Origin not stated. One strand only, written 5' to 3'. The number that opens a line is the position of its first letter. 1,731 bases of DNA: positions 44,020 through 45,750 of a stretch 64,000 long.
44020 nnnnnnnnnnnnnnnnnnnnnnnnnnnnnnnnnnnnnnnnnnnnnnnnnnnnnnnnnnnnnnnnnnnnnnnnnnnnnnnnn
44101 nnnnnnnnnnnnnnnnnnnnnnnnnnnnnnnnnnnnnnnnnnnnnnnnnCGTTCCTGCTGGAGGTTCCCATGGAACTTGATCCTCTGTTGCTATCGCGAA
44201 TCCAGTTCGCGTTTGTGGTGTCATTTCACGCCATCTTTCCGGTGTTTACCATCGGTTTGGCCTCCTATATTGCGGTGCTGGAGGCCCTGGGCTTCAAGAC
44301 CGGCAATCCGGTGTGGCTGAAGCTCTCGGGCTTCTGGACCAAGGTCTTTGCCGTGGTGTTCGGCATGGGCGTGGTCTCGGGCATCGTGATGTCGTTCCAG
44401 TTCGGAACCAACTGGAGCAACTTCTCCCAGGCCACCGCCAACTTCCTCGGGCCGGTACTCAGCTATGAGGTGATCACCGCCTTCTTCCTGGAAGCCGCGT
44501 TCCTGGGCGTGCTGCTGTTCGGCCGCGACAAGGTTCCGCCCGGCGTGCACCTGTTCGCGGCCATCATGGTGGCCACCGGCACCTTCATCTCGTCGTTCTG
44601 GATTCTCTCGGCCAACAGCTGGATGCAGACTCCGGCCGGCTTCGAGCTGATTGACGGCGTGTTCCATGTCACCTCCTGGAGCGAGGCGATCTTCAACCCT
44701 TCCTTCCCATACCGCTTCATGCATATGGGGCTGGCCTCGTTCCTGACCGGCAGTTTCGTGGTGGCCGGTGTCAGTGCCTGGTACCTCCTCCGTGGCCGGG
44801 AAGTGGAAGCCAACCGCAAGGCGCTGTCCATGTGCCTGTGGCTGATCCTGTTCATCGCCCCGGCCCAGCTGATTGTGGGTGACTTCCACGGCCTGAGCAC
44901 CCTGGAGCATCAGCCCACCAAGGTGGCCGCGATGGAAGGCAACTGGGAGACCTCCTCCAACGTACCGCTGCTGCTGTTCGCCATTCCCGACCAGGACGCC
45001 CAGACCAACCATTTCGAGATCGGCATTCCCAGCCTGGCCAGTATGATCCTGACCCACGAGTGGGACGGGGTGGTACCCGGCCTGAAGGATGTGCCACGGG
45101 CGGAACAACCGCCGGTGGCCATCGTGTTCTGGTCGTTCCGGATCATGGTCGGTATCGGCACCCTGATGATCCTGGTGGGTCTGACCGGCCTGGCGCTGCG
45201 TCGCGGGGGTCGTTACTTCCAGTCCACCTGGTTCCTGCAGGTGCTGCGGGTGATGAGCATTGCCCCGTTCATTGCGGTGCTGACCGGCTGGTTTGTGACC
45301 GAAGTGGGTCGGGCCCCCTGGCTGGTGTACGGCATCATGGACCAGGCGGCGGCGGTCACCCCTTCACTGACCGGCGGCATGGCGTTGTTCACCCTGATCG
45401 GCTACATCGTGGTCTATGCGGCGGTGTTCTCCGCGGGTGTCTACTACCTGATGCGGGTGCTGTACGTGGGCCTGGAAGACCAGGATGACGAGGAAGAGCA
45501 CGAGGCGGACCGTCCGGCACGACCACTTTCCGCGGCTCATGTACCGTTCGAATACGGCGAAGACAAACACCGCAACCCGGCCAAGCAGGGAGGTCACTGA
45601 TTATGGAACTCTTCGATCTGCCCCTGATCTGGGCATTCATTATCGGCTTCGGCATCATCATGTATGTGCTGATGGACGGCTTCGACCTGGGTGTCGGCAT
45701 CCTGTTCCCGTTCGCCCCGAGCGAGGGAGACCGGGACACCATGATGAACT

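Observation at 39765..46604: Sulfide-oxidation operon extended by its own bd-type oxidase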

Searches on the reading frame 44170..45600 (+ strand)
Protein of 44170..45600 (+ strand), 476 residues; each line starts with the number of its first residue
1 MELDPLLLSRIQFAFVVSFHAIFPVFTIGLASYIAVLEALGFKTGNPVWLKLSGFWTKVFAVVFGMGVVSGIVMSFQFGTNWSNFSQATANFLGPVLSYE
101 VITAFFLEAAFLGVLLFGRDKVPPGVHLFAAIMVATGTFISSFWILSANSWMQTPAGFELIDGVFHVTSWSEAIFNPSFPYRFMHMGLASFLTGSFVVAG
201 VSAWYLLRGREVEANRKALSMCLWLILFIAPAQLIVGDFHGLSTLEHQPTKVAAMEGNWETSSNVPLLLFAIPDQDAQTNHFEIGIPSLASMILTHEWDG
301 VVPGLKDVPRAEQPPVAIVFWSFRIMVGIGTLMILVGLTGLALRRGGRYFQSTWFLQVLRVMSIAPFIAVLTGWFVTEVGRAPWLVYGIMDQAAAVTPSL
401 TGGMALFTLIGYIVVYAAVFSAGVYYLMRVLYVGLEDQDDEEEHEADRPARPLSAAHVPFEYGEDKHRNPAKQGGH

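Call 3: search_protein_families(library=pfam, proteins=[window:44170-45600:+])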
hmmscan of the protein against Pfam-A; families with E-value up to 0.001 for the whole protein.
window:44170-45600:+ (476 aa): 1 family
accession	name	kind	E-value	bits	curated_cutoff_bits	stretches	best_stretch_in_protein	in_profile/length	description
PF01654.22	Cyt_bd_oxida_I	-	9.9e-162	538.7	26.2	1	8-431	1-414/418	Cytochrome bd terminal oxidase subunit I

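Call 4: search_protein_families(library=ncbifam, proteins=[window:44170-45600:+])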
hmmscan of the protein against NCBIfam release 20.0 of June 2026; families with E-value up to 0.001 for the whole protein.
window:44170-45600:+ (476 aa): 2 families
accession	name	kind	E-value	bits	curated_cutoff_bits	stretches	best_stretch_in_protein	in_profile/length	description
NF011609.0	PRK15035.1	equivalog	3.6e-84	283.5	1025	2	6-308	5-310/514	cytochrome bd-II oxidase subunit 1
NF011677.0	PRK15097.1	equivalog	1.5e-75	254.9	968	2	4-308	3-310/522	cytochrome ubiquinol oxidase subunit I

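Call 11: find_related_loci(query=window:44170-45600:+, collection=genome_contigs, flank=9000)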
Query window:44170-45600:+ (476 aa) in genome_contigs; peptide patterns used: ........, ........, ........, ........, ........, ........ (x = any residue, [..] = any of these).
600 stretches matched a pattern (row limit reached: there are more); 577 encode a relative of the query (tblastn E <= 1e-3); the best 80 are kept; 80 distinct loci.
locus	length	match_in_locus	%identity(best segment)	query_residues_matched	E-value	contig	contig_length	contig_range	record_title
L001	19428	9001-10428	97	1-476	0e+0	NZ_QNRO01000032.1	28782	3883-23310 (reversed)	Marinobacter pelagius strain 114J Ga0227231_132, whole genome shotgun sequence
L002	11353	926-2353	97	1-476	0e+0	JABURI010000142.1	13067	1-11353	MAG: Marinobacter sp. isolate Bin_10 NODE_955_length_13067_cov_17.2115, whole genome shotgun sequence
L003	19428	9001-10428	85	1-476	0e+0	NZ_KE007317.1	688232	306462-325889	Marinobacter lipolyticus SM19 scaffold2, whole genome shotgun sequence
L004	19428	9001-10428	85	1-476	0e+0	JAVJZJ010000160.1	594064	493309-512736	MAG: Marinobacter sp. isolate G3-WIS-02 k141_940, whole genome shotgun sequence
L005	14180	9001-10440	85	1-476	0e+0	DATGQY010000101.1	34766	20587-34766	MAG TPA_asm: Marinobacter sp. isolate SMAG_U10436 k141_2347527, whole genome shotgun sequence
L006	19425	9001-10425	83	1-476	0e+0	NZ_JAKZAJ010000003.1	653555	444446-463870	Marinobacter koreensis strain DSM 17924 contig3, whole genome shotgun sequence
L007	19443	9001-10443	83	1-476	0e+0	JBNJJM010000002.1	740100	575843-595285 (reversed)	MAG: Pseudomonadota bacterium isolate BSd78-1 2, whole genome shotgun sequence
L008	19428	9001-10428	84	1-476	0e+0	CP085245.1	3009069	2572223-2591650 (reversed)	Marinobacter nauticus strain ABH-585 chromosome, complete genome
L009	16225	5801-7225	83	1-476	0e+0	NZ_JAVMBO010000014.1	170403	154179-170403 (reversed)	Marinobacter xiaoshiensis strain F60267 68, whole genome shotgun sequence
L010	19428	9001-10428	82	1-476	0e+0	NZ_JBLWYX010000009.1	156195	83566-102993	MAG: Marinobacter sp. isolate EC01-08 C01maxbin.020RE.5K@9, whole genome shotgun sequence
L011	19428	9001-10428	81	1-476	0e+0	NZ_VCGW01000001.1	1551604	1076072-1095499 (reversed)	Marinobacter maritimus strain CK47 NODE_1_length_1551604_cov_60.418679, whole genome shotgun sequence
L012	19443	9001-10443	81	1-476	0e+0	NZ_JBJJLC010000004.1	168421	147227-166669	Marinobacter sp. GN3S48 33, whole genome shotgun sequence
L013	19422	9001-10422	82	1-475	0e+0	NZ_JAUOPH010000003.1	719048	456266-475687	Marinobacter sp. 2_MG-2023 strain I2M14 FNIEBEFK_3, whole genome shotgun sequence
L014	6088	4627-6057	83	1-476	0e+0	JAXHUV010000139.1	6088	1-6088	MAG: Pseudomonadota bacterium isolate MAG60_tar_biofilm MAG60_139, whole genome shotgun sequence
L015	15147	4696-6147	77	1-475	0e+0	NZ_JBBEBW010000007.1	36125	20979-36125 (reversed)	MAG: Marinobacter sp. isolate LejiaF_55_83 Lejia_F_1712_length_36125_cov_50, whole genome shotgun sequence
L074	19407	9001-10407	75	1-471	0e+0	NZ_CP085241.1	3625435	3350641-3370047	Vreelandella venusta strain ABH-602 chromosome, complete genome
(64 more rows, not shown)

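Call 46: search_solved_structures(query=window:44170-45600:+, max_evalue=0.001, show_alignments=1)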
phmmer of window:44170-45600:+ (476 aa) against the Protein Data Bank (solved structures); distinct sequences matched with E-value up to 0.001: 7.
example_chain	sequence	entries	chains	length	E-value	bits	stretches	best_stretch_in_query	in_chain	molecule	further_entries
7ose_A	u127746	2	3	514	2.2e-85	290.6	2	5-314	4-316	Cytochrome bd-II ubiquinol oxidase subunit 1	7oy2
6rko_A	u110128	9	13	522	7.4e-74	252.6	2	3-309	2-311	Cytochrome bd-I ubiquinol oxidase subunit 1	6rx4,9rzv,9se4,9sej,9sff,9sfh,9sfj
5doq_A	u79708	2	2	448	1.8e-65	224.9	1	3-418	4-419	Bd-type quinol oxidase subunit I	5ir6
9r2g_A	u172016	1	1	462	3.6e-61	210.8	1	6-420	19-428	Cytochrome bd menaquinol oxidase subunit I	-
7nkz_A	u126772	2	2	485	3.2e-59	204.3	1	8-449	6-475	Probable integral membrane cytochrome D ubiquinol oxidase (Subunit I) CydA (Cytochrome BD-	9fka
7d5i_A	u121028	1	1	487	1.5e-57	198.8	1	4-457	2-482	Cytochrome D ubiquinol oxidase subunit 1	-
8b4o_A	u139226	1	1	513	7.9e-47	163.5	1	5-455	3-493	Cytochrome BD ubiquinol oxidase subunit I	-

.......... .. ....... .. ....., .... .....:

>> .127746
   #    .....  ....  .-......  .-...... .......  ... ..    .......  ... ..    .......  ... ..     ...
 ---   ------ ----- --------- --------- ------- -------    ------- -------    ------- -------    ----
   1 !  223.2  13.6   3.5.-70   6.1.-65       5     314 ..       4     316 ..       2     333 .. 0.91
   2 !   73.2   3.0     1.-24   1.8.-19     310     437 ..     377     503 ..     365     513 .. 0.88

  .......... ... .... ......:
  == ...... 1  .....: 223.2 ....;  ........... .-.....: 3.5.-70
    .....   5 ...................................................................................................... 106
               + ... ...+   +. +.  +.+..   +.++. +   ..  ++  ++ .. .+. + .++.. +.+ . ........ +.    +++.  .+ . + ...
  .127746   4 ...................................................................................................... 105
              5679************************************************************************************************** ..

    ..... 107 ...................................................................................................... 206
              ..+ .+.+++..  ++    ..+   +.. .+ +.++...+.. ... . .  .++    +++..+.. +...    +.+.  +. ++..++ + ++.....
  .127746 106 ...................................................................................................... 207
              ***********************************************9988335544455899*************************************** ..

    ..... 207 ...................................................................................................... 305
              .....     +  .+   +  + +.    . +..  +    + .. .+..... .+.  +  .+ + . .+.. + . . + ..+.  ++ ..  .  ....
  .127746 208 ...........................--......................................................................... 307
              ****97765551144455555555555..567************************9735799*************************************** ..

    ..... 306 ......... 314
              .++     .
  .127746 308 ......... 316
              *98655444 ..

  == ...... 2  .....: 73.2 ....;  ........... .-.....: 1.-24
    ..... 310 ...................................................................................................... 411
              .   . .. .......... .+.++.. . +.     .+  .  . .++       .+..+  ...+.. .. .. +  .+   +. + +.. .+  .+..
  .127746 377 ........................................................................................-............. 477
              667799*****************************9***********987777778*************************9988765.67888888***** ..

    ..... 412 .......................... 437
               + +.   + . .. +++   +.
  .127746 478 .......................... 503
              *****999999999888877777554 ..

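Call 50: search_protein_families(library=ncbifam, proteins=[L074:7044-8438:+, L074:8450-8791:+, L074:11531-11884:+, L074:11987-13480:-])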
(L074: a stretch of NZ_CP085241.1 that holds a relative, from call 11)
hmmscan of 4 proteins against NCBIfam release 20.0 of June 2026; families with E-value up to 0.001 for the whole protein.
L074:7044-8438:+ (464 aa): 8 families
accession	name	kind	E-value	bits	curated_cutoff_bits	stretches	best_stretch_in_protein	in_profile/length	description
NF049943.1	SQR_III_seleno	exception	1.9e-60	204.8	525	1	44-434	2-358/406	type III sulfide quinone reductase, selenoprotein subtype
TIGR03169.1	Nterm_to_SelD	hypoth_equivalog_domain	8e-12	45.2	310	1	45-273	2-221/365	pyridine nucleotide-disulfide oxidoreductase family protein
NF042949.2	3PPDioc_HcaD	equivalog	7.9e-07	28.1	450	1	44-146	3-108/386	3-phenylpropionate/cinnamic acid dioxygenase ferredoxin--NAD(+) reductase subunit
NF045765.1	PhenlGlyoxDHPadH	equivalog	1.8e-05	23.8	475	1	43-153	3-246/416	NADH-dependent phenylglyoxylate dehydrogenase subunit epsilon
TIGR03385.1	CoA_CoA_reduc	equivalog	0.00016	20.6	578.8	0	44-156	151-253/439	CoA-disulfide reductase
NF007123.0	PRK09564.1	equivalog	0.00034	19.4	458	1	44-147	2-114/444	CoA-disulfide reductase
NF041682.1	ant_diox_AndAa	equivalog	0.00061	18.6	650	0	115-147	80-112/406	anthranilate 1,2-dioxygenase system ferredoxin--NAD(+) reductase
TIGR01988.1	Ubi-OHases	subfamily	0.00089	18.2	224.65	0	45-83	2-40/387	ubiquinone biosynthesis hydroxylase, UbiH/UbiF/VisC/COQ6 family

L074:8450-8791:+ (113 aa): 0 families

L074:11531-11884:+ (117 aa): 6 families
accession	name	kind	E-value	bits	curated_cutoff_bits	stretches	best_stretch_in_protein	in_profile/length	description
TIGR04169.1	perox_w_seleSAM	hypoth_equivalog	3e-13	49.8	120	1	10-106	7-102/109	arsenosugar biosynthesis-associated peroxidase-like protein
TIGR00778.1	ahpD_dom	domain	2.5e-10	39.7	27.8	1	41-87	1-47/51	alkylhydroperoxidase AhpD family core domain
NF041537.1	ArsM_AhpD_UU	exception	3.4e-10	39.2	510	1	27-94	265-332/345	arsenite methyltransferase/AhpD domain selenoprotein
NF045649.1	2X_seleno_MduS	exception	1.7e-07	30.6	380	1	21-92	229-300/338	methyltransferase domain-containing selenoprotein MduS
NF041047.1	GSU3128_fam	equivalog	4e-07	30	110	1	41-101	15-75/84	GSU3128 family (seleno)protein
TIGR02425.1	decarb_PcaC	equivalog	9.6e-05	22.5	155.7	1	39-98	49-108/123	4-carboxymuconolactone decarboxylase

L074:11987-13480:- (497 aa): 41 families (the best 25 are shown)
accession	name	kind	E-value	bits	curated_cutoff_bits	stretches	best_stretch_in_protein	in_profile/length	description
NF004939.0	PRK06292.1-1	equivalog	5.8e-204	678.2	435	1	10-494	1-475/476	dihydrolipoyl dehydrogenase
TIGR02053.1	MerA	equivalog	1.3e-75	255.2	454.45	1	16-470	2-447/465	mercury(II) reductase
TIGR01350.1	lipoamide_DH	equivalog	3.1e-72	243.8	408.8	1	15-472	2-450/461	dihydrolipoyl dehydrogenase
NF005884.0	PRK07846.1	equivalog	3e-63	214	501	1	14-477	3-452/454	mycothione reductase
NF004947.0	PRK06292.2-5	equivalog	4.6e-63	213.7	592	1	16-476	5-458/474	dihydrolipoyl dehydrogenase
NF004991.0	PRK06370.1-3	subfamily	3.5e-58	197.4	620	1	12-470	33-481/509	FAD-containing oxidoreductase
NF004992.0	PRK06370.1-4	equivalog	1.4e-57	195.2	629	1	14-477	4-456/459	FAD-containing oxidoreductase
TIGR03452.1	mycothione_red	equivalog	4.4e-57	194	635.65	1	16-471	4-447/452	mycothione reductase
NF004776.0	PRK06116.1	equivalog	4.9e-57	193.9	480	1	16-454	6-431/450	glutathione-disulfide reductase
NF004943.0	PRK06292.2-1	equivalog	9.6e-55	186.1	432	1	13-476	2-455/456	dihydrolipoyl dehydrogenase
NF005883.0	PRK07845.1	equivalog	1.5e-52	179.1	479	1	14-469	2-452/466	NAD(P)H-quinone dehydrogenase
NF003585.0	PRK05249.1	equivalog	1.1e-51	175.9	465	1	11-470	3-451/464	Si-specific NAD(P)(+) transhydrogenase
TIGR01424.1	gluta_reduc_2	equivalog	3.6e-51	174.1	606.05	1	17-455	5-428/446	glutathione-disulfide reductase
NF010311.1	PRK13748.1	subfamily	1.3e-49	169.5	600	1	6-470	89-542/560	mercury(II) reductase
NF004946.0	PRK06292.2-4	subfamily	1.4e-48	165.9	634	1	14-477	3-471/487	dihydrolipoyl dehydrogenase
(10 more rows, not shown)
